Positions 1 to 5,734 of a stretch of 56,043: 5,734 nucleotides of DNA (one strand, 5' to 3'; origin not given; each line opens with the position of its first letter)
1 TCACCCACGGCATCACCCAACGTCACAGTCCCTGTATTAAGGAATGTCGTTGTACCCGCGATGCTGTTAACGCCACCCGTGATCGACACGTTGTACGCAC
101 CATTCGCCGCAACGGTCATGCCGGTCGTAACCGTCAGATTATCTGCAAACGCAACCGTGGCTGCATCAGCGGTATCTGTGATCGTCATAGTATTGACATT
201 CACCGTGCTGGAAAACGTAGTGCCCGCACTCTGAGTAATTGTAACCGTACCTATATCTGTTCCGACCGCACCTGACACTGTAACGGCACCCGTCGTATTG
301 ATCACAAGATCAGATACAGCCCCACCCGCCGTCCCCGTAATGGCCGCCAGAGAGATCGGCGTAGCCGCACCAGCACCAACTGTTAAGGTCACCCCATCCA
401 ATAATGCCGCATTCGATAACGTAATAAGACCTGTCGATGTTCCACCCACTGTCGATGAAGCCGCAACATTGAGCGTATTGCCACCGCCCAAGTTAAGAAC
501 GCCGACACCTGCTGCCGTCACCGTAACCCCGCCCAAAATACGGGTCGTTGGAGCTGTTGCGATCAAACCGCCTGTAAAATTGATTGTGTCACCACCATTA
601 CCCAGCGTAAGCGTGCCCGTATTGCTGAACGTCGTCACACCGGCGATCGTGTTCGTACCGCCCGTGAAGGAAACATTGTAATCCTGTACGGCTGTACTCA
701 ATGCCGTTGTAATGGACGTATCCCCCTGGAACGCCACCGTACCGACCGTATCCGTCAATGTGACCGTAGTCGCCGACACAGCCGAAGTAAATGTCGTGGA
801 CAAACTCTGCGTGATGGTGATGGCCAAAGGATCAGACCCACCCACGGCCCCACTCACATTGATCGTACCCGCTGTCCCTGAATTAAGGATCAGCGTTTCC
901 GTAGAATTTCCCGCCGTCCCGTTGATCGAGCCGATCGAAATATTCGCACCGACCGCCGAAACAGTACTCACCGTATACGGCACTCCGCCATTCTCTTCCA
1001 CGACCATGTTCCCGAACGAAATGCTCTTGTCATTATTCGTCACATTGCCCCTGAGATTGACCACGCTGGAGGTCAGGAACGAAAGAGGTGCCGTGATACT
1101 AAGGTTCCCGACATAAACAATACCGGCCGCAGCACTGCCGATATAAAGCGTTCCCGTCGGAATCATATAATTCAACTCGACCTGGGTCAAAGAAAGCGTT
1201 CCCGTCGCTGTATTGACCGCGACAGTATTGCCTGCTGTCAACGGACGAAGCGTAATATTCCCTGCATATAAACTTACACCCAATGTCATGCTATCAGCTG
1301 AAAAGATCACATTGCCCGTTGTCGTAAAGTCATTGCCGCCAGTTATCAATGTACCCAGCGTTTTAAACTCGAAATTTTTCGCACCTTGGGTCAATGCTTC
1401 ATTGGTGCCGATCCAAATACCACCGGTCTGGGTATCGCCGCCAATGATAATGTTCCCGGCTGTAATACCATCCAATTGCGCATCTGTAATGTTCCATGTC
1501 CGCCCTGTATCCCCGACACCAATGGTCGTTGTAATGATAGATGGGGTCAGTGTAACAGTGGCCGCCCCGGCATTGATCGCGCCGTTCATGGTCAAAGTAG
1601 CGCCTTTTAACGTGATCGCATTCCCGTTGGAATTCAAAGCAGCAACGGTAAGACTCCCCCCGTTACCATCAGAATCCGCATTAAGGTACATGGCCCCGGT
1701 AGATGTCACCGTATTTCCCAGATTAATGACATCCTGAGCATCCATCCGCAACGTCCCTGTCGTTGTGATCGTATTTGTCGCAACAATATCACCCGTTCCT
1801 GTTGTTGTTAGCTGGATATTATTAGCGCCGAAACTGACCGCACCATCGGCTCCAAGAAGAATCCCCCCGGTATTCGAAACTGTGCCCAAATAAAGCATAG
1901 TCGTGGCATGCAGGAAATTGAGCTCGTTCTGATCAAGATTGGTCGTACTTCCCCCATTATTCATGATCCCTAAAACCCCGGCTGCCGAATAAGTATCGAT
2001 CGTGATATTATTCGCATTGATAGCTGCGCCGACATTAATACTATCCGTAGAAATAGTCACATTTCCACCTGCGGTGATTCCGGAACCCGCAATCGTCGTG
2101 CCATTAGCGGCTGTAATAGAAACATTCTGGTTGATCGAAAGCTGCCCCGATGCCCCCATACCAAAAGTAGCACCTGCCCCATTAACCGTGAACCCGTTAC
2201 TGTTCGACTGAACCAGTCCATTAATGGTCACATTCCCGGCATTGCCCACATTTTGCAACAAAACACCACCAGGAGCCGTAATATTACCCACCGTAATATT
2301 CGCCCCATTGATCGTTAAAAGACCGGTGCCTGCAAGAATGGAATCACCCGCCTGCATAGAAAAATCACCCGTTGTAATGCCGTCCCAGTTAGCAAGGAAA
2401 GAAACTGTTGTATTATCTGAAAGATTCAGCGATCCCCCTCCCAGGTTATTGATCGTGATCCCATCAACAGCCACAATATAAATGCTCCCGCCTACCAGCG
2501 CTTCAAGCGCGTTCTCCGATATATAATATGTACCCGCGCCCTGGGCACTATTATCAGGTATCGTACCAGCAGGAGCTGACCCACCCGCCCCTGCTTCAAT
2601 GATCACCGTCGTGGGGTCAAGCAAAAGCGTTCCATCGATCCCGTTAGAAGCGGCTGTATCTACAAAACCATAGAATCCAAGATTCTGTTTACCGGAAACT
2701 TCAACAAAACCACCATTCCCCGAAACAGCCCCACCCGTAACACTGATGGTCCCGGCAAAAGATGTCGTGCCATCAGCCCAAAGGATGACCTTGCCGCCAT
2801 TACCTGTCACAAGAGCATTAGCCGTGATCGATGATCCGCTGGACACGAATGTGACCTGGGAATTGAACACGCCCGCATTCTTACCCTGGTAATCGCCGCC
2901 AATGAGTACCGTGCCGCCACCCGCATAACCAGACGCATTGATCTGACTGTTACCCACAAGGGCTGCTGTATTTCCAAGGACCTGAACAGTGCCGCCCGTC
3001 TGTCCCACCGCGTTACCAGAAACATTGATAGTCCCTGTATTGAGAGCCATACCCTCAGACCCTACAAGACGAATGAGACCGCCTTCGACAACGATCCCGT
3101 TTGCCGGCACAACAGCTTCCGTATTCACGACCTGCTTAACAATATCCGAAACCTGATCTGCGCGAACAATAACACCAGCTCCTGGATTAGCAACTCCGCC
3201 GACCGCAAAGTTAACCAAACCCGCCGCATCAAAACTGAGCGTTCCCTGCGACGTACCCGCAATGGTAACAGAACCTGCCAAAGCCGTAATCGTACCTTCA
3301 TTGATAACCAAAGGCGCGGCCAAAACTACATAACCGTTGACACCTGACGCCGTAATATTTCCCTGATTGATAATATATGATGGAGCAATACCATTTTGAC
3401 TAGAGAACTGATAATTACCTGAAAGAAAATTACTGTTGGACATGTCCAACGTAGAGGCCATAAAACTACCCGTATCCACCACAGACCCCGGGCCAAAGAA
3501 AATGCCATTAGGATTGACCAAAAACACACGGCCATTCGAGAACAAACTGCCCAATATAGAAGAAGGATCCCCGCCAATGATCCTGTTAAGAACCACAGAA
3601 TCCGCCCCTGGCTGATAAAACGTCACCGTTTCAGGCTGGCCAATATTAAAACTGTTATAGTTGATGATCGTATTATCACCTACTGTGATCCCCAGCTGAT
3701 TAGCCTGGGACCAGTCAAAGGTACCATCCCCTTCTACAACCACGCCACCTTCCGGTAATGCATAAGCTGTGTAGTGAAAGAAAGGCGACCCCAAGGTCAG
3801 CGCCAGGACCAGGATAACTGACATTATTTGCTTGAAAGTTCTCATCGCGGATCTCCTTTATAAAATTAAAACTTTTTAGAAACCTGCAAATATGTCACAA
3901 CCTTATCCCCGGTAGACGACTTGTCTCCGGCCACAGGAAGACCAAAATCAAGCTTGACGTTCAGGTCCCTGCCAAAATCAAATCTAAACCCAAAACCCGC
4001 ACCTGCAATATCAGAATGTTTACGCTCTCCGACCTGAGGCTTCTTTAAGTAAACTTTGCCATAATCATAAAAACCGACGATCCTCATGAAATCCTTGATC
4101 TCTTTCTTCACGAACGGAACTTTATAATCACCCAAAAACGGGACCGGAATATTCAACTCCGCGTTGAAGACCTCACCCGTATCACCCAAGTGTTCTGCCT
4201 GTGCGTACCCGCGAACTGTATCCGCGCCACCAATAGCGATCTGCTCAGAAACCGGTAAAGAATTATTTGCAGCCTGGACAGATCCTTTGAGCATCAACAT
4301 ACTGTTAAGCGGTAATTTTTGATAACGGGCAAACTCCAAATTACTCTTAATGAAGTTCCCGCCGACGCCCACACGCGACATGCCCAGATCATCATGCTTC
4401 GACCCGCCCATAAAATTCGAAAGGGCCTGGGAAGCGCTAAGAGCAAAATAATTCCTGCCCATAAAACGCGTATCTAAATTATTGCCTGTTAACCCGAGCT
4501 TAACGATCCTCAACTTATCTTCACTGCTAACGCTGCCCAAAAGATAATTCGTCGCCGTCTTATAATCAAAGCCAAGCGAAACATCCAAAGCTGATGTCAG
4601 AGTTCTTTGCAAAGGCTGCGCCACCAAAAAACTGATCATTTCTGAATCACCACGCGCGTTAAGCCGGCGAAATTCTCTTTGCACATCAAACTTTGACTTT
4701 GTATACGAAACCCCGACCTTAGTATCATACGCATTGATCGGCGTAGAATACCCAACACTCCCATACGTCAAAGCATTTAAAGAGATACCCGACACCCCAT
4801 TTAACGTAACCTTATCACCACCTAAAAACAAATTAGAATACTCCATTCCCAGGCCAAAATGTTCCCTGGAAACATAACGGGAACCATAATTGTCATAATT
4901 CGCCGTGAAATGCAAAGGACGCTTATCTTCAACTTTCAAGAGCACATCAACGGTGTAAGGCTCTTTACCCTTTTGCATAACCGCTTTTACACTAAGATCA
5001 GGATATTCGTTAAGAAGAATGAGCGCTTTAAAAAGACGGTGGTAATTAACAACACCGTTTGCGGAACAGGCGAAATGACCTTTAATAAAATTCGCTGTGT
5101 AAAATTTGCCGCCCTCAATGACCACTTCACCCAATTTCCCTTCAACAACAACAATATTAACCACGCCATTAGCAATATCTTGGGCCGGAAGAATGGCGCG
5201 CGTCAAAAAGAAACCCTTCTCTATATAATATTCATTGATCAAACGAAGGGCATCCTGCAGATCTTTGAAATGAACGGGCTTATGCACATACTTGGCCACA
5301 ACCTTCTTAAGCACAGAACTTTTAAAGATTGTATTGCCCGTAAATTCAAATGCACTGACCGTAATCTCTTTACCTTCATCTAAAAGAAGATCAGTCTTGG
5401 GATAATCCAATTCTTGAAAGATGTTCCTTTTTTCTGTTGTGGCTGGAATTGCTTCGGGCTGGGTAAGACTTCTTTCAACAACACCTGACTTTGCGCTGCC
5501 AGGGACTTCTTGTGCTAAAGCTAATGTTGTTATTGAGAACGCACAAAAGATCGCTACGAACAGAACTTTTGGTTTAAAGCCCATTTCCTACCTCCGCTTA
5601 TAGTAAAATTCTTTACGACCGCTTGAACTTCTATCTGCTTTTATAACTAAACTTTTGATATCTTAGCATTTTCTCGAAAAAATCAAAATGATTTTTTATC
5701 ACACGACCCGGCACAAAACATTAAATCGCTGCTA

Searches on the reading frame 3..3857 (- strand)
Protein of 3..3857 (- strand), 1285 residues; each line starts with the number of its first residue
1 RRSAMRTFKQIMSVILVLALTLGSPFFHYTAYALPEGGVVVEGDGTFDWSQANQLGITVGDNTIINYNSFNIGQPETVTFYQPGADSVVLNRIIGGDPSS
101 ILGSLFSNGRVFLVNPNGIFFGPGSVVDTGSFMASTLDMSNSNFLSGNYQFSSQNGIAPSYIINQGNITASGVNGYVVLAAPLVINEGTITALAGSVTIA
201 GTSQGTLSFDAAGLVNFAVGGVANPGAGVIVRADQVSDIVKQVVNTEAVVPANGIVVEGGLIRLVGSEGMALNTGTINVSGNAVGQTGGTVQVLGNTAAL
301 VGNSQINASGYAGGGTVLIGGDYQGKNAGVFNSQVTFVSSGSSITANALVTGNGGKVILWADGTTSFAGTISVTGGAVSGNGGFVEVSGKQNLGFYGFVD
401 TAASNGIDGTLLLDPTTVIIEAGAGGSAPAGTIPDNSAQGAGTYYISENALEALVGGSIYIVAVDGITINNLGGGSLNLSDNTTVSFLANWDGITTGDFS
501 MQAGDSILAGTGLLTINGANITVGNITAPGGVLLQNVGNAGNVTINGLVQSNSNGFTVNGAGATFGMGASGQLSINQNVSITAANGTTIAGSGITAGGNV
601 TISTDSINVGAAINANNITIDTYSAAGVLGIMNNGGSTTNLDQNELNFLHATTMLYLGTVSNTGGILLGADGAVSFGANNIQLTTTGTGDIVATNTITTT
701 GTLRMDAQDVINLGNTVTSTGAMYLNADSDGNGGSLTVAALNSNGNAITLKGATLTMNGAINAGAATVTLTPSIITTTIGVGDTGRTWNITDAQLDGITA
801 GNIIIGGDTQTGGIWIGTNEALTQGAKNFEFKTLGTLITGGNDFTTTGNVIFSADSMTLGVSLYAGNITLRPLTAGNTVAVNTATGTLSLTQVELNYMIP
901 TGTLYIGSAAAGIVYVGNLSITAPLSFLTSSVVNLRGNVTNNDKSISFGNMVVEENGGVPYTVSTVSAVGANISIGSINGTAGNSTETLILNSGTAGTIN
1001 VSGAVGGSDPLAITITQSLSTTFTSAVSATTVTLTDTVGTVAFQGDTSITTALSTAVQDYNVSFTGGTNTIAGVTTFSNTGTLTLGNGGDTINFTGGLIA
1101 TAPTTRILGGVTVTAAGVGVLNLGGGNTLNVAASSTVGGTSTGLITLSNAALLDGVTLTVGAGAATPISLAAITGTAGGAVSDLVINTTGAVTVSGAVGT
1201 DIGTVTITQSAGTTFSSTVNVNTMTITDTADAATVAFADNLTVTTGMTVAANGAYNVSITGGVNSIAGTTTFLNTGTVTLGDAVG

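Call 80: search_protein_families(library=pfam, proteins=[window:3-3857:-], max_evalue=0.0001)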
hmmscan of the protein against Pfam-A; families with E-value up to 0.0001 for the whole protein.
window:3-3857:- (1285 aa): 1 family
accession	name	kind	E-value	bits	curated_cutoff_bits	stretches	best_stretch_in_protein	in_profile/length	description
PF05860.19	TPS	-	1.3e-22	81.4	33.5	1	59-277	33-250/252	TPS secretion domain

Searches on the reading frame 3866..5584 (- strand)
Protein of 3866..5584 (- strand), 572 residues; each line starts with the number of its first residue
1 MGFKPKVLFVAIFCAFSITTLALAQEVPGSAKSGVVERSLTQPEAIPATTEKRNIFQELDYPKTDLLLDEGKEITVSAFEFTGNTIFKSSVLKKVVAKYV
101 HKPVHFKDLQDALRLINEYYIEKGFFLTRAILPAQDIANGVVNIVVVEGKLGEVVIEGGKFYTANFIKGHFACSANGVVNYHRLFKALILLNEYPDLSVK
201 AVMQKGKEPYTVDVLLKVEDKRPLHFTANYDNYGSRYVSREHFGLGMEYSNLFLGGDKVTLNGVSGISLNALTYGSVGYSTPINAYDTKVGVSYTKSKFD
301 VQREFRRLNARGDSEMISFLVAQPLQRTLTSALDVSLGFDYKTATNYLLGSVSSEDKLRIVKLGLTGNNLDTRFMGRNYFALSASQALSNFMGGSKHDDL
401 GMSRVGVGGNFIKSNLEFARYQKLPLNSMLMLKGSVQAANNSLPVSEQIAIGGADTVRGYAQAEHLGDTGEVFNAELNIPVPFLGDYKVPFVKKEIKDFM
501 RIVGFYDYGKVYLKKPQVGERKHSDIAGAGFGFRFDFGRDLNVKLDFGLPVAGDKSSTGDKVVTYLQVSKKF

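Call 22: search_protein_families(library=pfam, proteins=[window:3866-5584:-], max_evalue=0.001)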
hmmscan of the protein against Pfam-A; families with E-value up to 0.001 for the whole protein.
window:3866-5584:- (572 aa): 4 families
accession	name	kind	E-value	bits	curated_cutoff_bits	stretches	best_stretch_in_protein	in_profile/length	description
PF03865.19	ShlB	-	1.1e-30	107.6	22.7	1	213-535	4-311/311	Haemolysin secretion/activation protein ShlB/FhaC/HecB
PF08479.16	POTRA_2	-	3e-19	69.1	24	1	75-149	2-76/76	POTRA domain, ShlB-type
PF01103.29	Omp85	-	5.8e-10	39.6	24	1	276-556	65-311/325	Omp85 superfamily domain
PF07244.20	POTRA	-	1.2e-05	26.3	21.3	1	75-149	2-79/79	Surface antigen variable number repeat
